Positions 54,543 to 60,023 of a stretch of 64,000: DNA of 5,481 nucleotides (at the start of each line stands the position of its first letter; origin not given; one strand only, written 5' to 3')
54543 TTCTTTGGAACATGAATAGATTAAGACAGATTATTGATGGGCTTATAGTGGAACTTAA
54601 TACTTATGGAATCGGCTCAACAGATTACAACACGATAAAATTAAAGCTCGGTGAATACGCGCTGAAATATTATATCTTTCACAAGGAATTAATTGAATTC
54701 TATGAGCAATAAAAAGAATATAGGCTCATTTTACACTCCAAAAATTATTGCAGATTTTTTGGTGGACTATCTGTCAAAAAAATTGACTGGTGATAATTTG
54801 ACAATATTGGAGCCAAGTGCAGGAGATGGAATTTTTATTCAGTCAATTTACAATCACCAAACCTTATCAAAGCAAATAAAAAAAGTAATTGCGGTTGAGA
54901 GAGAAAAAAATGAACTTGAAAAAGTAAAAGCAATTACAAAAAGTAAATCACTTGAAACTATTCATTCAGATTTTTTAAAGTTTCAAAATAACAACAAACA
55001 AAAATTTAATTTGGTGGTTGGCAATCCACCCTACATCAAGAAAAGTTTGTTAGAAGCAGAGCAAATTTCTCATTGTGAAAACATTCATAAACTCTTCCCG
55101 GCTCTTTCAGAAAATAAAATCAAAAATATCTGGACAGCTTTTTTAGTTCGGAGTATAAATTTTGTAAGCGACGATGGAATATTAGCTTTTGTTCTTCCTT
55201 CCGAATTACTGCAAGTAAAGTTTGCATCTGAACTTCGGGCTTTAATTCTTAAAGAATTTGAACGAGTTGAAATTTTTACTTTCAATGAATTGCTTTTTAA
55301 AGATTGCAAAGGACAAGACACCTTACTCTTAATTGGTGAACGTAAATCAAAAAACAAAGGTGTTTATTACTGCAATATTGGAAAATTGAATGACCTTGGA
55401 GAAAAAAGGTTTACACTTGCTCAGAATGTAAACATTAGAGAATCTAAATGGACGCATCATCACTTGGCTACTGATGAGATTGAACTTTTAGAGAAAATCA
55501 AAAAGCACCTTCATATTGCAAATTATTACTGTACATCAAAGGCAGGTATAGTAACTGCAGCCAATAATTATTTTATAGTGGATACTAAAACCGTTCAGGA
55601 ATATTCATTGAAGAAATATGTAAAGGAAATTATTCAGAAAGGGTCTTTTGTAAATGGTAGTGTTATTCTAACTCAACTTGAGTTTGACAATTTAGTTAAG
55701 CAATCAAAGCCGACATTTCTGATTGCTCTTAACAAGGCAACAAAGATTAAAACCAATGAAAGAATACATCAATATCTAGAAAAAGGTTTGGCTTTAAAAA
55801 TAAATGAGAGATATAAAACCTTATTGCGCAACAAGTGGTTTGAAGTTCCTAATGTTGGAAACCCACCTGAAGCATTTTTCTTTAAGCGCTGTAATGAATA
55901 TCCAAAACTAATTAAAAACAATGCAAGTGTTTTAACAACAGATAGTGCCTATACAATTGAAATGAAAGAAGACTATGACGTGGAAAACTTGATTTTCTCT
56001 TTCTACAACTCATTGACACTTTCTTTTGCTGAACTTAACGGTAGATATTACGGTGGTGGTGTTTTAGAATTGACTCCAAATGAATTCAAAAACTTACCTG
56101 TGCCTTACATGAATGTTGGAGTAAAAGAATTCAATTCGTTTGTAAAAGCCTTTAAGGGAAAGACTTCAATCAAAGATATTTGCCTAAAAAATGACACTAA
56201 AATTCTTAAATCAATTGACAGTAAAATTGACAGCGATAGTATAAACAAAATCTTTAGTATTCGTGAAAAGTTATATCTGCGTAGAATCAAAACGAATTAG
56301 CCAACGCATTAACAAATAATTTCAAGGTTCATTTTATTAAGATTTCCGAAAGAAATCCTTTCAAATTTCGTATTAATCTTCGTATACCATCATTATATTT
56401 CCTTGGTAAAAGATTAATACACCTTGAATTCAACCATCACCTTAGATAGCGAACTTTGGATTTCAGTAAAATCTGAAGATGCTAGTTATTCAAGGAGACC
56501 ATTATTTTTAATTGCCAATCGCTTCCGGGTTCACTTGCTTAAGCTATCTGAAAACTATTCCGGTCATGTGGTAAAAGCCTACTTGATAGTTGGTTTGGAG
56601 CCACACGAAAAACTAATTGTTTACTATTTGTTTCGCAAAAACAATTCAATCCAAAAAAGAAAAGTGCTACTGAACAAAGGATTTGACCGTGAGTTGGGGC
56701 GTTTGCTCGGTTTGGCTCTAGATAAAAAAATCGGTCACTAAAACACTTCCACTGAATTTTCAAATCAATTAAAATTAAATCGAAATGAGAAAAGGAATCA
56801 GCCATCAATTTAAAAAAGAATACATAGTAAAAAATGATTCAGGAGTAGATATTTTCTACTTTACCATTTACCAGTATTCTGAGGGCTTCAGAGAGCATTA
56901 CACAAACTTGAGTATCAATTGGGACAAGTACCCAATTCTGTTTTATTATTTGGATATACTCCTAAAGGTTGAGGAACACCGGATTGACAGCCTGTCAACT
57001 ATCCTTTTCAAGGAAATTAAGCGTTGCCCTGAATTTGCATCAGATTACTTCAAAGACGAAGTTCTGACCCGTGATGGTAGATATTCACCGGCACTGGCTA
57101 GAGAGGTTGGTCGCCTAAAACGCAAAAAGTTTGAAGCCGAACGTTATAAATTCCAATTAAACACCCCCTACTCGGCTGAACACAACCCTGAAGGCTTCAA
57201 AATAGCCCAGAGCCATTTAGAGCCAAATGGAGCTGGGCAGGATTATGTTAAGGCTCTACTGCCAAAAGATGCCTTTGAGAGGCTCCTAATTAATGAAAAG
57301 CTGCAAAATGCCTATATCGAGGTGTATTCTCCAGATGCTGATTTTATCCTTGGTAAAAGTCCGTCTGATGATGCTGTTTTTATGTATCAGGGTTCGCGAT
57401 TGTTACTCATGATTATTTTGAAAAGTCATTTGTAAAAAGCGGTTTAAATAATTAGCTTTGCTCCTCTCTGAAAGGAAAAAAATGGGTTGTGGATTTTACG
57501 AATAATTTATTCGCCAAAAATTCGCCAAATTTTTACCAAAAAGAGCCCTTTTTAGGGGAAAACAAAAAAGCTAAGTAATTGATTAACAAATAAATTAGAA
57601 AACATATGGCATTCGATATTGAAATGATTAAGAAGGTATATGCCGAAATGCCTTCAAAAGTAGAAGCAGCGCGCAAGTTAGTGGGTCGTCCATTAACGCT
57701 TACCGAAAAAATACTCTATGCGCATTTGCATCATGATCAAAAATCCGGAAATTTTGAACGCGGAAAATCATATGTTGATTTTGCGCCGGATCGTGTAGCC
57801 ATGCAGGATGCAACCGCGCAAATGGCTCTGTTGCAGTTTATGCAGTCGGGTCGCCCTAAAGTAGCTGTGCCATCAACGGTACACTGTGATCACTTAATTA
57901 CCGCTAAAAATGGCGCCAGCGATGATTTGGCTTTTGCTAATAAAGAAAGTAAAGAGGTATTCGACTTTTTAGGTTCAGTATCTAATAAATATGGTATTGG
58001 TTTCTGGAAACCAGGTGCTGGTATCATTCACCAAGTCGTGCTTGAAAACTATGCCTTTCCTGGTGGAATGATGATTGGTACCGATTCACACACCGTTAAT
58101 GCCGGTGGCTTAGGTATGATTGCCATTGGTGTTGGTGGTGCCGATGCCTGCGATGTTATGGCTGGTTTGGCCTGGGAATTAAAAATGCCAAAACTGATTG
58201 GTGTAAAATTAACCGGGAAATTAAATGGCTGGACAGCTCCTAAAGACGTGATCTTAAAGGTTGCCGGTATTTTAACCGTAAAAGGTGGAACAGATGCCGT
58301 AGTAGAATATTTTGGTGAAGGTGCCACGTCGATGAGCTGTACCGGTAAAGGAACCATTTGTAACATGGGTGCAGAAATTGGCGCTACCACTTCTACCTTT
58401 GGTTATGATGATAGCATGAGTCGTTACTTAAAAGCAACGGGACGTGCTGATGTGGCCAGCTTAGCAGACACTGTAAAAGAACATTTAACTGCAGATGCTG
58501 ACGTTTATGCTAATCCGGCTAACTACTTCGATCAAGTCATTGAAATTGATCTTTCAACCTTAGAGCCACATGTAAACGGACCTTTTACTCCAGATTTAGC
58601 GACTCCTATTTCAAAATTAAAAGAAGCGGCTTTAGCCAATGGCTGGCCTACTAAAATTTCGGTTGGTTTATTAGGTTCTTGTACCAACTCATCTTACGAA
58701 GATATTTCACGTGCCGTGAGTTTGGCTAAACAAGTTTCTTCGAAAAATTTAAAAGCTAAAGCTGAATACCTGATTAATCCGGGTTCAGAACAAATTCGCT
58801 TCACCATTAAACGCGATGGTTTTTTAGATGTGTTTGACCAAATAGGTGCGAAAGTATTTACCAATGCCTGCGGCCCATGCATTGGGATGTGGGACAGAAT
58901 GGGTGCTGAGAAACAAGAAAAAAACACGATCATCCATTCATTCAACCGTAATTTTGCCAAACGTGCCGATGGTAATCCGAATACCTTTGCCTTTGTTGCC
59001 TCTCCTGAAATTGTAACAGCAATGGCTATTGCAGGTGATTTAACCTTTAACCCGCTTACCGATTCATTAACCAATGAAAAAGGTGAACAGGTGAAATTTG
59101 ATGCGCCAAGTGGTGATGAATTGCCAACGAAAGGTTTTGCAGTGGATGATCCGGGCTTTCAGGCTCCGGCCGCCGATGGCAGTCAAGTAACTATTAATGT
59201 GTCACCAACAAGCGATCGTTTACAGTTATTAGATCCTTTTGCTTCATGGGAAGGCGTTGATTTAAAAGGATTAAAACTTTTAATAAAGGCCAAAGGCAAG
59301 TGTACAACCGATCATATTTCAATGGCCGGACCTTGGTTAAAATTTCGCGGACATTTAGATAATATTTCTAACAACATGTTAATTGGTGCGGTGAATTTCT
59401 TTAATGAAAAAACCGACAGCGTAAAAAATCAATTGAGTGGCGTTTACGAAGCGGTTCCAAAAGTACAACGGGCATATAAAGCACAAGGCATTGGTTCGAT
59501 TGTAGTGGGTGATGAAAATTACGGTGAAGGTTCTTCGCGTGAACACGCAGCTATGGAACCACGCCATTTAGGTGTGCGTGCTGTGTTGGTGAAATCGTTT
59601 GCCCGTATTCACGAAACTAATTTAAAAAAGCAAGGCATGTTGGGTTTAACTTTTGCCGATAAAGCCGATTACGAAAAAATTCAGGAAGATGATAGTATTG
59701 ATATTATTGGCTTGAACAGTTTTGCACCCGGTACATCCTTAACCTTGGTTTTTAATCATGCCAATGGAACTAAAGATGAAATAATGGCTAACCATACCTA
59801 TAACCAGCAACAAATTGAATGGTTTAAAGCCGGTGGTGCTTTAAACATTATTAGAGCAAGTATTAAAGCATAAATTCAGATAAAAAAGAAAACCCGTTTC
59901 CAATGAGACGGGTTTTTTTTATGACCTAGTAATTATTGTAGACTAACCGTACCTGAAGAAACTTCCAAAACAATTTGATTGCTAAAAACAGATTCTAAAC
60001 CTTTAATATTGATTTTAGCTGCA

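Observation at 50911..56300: Four-gene candidate defence system: GHKL ATPase-histidine kinase + receiver + HNH nuclease + N6-adenine methyltransferase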

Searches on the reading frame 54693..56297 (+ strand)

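Call 40: search_protein_families(library=pfam, alignment_id=A3, max_evalue=0.001)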
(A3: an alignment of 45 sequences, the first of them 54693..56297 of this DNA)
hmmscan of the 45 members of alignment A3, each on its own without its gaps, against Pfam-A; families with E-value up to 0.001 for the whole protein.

A. member 1, window:54693-56297:+ (535 aa): 4 families
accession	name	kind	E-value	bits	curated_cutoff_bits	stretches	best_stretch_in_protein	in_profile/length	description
PF22837.1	M_Eco57I_C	-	9e-33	114.3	27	1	250-485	3-240/283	Type II methyltransferase M.Eco57I, C-terminal domain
PF07669.17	Eco57I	-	1.5e-15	58.1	25.3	1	64-198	41-166/171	Eco57I restriction-modification methylase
PF02384.22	N6_Mtase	-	1e-10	41.9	20.4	1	5-239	20-257/311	N-6 DNA Methylase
PF20473.4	MmeI_Mtase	-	0.00011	21.9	27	1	62-188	93-218/259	MmeI, DNA-methyltransferase domain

B. families by the number of members that match (of 45 scanned): 24 families
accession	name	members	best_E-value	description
PF07669.17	Eco57I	39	7.4e-31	Eco57I restriction-modification methylase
PF02384.22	N6_Mtase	32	1.7e-23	N-6 DNA Methylase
PF22837.1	M_Eco57I_C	27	6.6e-45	Type II methyltransferase M.Eco57I, C-terminal domain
PF20473.4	MmeI_Mtase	16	1.9e-09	MmeI, DNA-methyltransferase domain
PF05175.20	MTS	9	2.4e-10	Methyltransferase small domain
PF13847.12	Methyltransf_31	5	2.7e-07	Methyltransferase domain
PF13649.12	Methyltransf_25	5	6e-05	Methyltransferase domain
PF03602.21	Cons_hypoth95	3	2.8e-06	Conserved hypothetical protein 95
PF01170.24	UPF0020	3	2.1e-05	RMKL-like, methyltransferase domain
PF01555.25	N6_N4_Mtase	2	8.9e-53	DNA methylase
PF01136.24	Peptidase_U32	2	2.9e-05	Peptidase family U32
PF22725.1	GFO_IDH_MocA_C3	1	1.7e-23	GFO/IDH/MocA C-terminal domain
PF01546.33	Peptidase_M20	1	6.9e-19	Peptidase family M20/M25/M40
PF01408.29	GFO_IDH_MocA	1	1.6e-18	Oxidoreductase family, NAD-binding Rossmann fold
PF02894.22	GFO_IDH_MocA_C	1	1.5e-15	Oxidoreductase family, C-terminal alpha/beta domain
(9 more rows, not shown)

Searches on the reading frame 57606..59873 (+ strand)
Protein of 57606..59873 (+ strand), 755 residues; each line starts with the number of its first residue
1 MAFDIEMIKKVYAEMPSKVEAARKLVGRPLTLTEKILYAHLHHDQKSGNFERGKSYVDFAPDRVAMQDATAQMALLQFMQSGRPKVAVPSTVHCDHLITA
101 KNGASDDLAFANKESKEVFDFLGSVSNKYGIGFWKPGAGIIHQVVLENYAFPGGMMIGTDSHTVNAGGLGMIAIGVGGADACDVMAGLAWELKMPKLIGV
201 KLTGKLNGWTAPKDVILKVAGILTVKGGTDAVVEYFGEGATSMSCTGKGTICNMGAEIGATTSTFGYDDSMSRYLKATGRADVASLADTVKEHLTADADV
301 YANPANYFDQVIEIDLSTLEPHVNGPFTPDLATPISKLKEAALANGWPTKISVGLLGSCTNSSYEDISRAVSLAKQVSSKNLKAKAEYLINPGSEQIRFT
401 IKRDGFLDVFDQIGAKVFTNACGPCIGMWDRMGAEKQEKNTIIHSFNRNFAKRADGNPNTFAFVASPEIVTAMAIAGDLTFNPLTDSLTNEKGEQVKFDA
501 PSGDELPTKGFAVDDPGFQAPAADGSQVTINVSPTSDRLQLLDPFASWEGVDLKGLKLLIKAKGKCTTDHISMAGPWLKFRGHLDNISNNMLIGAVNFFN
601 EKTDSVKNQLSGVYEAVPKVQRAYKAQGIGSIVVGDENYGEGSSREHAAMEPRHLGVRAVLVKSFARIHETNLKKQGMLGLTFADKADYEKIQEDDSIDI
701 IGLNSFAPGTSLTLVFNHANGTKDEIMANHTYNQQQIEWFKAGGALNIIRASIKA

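Call 10: search_protein_families(library=pfam, proteins=[window:57606-59873:+], max_evalue=0.01)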
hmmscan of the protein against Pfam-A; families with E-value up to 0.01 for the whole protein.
window:57606-59873:+ (755 aa): 2 families
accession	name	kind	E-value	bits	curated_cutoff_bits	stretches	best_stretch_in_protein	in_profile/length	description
PF00330.25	Aconitase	-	8.5e-144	480.4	28.7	1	34-477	1-463/463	Aconitase family (aconitate hydratase)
PF00694.25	Aconitase_C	-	1.1e-40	139.5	22.8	1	558-685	3-130/131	Aconitase C-terminal domain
